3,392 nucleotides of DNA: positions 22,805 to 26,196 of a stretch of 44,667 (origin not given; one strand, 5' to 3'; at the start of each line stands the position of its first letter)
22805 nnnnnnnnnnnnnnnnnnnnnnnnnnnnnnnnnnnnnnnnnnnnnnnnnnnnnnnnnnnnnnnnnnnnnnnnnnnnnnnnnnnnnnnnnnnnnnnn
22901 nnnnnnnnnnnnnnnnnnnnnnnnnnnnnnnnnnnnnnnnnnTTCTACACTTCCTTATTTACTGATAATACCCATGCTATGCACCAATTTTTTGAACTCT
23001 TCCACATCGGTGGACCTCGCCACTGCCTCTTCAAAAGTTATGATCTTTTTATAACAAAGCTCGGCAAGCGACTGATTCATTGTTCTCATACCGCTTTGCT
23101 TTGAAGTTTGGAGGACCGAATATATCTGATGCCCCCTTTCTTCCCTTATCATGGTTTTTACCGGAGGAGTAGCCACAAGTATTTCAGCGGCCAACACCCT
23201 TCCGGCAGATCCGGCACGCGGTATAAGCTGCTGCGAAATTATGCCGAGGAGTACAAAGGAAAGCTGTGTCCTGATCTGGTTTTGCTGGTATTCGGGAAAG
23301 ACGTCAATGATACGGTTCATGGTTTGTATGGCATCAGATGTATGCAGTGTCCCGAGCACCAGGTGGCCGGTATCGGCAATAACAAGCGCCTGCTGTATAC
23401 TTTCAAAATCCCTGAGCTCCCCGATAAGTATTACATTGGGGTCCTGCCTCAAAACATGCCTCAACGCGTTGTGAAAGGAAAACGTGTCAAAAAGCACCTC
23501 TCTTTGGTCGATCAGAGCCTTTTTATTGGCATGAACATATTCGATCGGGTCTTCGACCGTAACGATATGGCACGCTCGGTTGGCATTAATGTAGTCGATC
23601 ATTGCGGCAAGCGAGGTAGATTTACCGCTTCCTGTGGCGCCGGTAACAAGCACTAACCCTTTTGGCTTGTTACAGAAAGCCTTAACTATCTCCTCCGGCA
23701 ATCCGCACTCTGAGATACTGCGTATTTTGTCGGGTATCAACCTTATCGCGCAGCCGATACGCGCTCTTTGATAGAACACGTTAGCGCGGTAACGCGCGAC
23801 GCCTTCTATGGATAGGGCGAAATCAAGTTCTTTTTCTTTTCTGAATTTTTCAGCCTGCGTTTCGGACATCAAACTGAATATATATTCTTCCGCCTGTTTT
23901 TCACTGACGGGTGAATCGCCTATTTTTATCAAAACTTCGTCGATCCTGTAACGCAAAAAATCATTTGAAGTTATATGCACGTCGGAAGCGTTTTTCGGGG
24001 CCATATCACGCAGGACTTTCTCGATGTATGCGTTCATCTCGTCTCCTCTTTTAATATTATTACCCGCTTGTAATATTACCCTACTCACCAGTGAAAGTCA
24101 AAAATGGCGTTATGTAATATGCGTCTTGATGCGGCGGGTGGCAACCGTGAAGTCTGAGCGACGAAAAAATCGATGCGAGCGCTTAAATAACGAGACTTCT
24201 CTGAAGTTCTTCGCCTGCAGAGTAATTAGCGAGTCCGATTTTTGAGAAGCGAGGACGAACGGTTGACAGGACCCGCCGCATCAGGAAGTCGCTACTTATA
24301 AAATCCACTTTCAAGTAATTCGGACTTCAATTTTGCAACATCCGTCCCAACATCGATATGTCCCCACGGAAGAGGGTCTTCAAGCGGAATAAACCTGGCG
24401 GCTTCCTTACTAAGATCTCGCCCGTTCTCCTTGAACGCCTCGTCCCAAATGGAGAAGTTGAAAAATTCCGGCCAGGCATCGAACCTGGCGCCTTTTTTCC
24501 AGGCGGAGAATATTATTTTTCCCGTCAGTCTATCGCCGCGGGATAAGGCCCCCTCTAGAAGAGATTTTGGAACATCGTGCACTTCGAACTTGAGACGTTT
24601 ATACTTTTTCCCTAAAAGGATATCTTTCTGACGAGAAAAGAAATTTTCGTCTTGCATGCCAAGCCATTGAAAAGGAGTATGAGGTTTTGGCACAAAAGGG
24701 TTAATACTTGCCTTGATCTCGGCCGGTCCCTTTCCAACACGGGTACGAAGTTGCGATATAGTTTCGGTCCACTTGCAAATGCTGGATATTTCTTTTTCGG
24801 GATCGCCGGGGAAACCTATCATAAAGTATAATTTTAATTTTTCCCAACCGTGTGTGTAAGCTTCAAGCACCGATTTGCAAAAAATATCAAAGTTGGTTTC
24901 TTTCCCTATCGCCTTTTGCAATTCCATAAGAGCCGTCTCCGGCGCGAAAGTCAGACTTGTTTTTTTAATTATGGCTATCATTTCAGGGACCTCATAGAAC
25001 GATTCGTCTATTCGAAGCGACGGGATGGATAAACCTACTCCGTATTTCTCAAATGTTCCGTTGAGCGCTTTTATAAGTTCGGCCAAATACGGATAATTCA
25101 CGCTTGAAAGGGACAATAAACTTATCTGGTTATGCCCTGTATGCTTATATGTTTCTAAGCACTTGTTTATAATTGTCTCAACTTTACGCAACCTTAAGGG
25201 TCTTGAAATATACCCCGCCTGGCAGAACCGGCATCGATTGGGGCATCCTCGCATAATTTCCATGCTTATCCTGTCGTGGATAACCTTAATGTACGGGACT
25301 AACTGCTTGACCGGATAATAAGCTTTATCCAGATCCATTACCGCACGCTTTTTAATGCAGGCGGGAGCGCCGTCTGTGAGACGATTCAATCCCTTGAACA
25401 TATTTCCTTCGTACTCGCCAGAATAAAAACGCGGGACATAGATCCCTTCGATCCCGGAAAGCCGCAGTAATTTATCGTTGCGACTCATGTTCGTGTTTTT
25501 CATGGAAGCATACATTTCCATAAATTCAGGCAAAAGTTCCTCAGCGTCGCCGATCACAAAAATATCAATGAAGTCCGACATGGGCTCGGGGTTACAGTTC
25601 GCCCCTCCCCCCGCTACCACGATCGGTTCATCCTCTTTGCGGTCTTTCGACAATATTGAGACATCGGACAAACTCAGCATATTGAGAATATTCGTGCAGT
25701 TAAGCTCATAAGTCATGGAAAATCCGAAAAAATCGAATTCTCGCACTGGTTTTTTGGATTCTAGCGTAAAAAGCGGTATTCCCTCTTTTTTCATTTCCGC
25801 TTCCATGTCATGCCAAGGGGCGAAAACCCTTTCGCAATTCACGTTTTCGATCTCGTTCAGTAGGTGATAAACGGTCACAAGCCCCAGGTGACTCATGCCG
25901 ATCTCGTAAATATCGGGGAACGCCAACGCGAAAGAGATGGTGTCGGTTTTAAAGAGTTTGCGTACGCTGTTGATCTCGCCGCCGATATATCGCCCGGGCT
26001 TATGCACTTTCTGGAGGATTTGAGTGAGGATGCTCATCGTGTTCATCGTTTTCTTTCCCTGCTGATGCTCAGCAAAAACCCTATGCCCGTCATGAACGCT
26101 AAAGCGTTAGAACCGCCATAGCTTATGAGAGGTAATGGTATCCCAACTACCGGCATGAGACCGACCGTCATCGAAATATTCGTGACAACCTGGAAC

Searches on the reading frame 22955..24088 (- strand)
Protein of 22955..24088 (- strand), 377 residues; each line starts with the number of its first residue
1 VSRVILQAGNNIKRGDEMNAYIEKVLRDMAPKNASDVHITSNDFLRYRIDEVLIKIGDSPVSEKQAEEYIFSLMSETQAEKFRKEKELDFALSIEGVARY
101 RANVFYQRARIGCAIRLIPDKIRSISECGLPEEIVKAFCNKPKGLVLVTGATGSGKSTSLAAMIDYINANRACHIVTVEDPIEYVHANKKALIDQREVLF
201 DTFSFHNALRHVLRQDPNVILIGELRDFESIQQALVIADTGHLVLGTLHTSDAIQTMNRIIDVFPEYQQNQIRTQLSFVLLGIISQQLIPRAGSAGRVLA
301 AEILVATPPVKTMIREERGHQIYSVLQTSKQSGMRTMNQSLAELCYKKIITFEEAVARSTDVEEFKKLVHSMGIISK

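Call 4: search_protein_families(library=pfam, proteins=[window:22955-24088:-], max_evalue=0.01)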
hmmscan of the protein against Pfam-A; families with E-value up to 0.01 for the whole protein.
window:22955-24088:- (377 aa): 12 families
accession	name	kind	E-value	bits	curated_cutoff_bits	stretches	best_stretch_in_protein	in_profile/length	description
PF00437.27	T2SSE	-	1.6e-49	169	24.9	1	19-306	9-288/370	Type II/IV secretion system protein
PF13604.12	AAA_30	-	0.00011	22.5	27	1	133-170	8-45/191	AAA domain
PF13555.12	AAA_29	-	0.00033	20.8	27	1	141-164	20-43/61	P-loop containing region of AAA domain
PF01580.24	FtsK_SpoIIIE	-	0.00062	19.7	24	1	139-164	35-60/221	FtsK/SpoIIIE family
PF13401.12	AAA_22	-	0.00077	20.2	27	1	142-203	4-55/130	AAA domain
PF13191.12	AAA_16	-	0.0009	20.2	32.6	1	142-180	24-58/167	AAA ATPase domain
PF25199.1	nSTAND_NTPase5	-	0.0011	19.3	34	1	134-188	28-86/145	Novel STAND NTPase 5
PF10236.15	DAP3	-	0.0012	18.6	23.1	1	139-201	19-81/311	Mitochondrial ribosomal death-associated protein 3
PF01935.23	DUF87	-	0.0021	18.6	23.2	0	147-188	27-68/220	Helicase HerA, central domain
PF20720.3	nSTAND3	-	0.0036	17.5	27.2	0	143-190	17-66/155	Novel STAND NTPase 3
PF00265.24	TK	-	0.004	17.5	20.6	1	145-245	3-107/176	Thymidine kinase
PF13173.12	AAA_14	-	0.0044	17.5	27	1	145-194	4-56/129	AAA domain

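Call 5: search_protein_families(library=ncbifam, proteins=[window:22955-24088:-], max_evalue=0.01)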
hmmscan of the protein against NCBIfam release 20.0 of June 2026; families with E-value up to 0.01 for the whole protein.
window:22955-24088:- (377 aa): 20 families
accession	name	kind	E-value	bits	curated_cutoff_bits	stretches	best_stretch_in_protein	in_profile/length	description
TIGR01420.1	pilT_fam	subfamily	1.3e-133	445.5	319.1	1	22-363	2-342/343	PilT/PilU family type 4a pilus ATPase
TIGR02533.1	type_II_gspE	equivalog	1.4e-41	142.7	630.25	1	22-264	113-360/486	type II secretion system ATPase GspE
TIGR02538.1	type_IV_pilB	equivalog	6.3e-40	137.3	675.65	1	20-263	183-432/564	type IV-A pilus assembly ATPase PilB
TIGR02525.1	plasmid_TraJ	equivalog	8.2e-40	136.9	368.3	1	104-309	111-317/372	plasmid transfer ATPase TraJ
NF007755.0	PRK10436.1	equivalog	5.9e-38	130.7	617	1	16-262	83-334/465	type II secretion system protein GspE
NF041000.1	ATPase_ComGA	equivalog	3.5e-35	121.3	300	1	24-290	2-266/267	competence type IV pilus ATPase ComGA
TIGR02524.1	dot_icm_DotB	equivalog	5.8e-35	121.1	463.3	1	20-328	4-323/358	Dot/Icm type IV secretion system ATPase DotB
NF053534.1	T4PilAsmATPsTfpB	equivalog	3e-34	118.4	850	1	122-289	312-472/584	type IV pilus assembly ATPase TfpB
NF058587.1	archaellum_moto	equivalog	8.3e-16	57.8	550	1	146-260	278-393/527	archaellum flagellar ATPase motor FlaI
TIGR02782.1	TrbB_P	equivalog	2.1e-12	46.9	304.55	1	145-272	138-264/303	P-type conjugative transfer ATPase TrbB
TIGR02788.1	VirB11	equivalog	4.5e-12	45.6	249.95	1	144-265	145-267/308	P-type DNA transfer ATPase VirB11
TIGR03819.1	heli_sec_ATPase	hypoth_equivalog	6e-10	38.8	373.15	1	145-258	180-295/340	TadA family conjugal transfer-associated ATPase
NF010425.0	PRK13851.1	equivalog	7.1e-09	35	461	1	131-262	151-282/344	type IV secretion system protein VirB11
NF010469.0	PRK13894.1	subfamily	1e-08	34.9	508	1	144-261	150-265/320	conjugal transfer ATPase TrbB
NF010407.0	PRK13833.1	subfamily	2.3e-08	33.9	499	1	146-292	147-291/323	conjugal transfer protein TrbB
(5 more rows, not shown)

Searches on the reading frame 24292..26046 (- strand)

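Call 4: search_protein_families(library=pfam, proteins=[window:24292-26046:-], max_evalue=0.01)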
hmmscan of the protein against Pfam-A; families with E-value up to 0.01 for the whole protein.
window:24292-26046:- (584 aa): 2 families
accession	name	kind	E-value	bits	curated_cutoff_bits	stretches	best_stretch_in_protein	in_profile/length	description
PF19864.5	Radical_SAM_N2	-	4.2e-61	205.3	29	1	55-205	1-151/151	Radical SAM proteins, N-terminal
PF04055.27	Radical_SAM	-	1.7e-16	61.3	29.5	1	262-426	1-165/166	Radical SAM superfamily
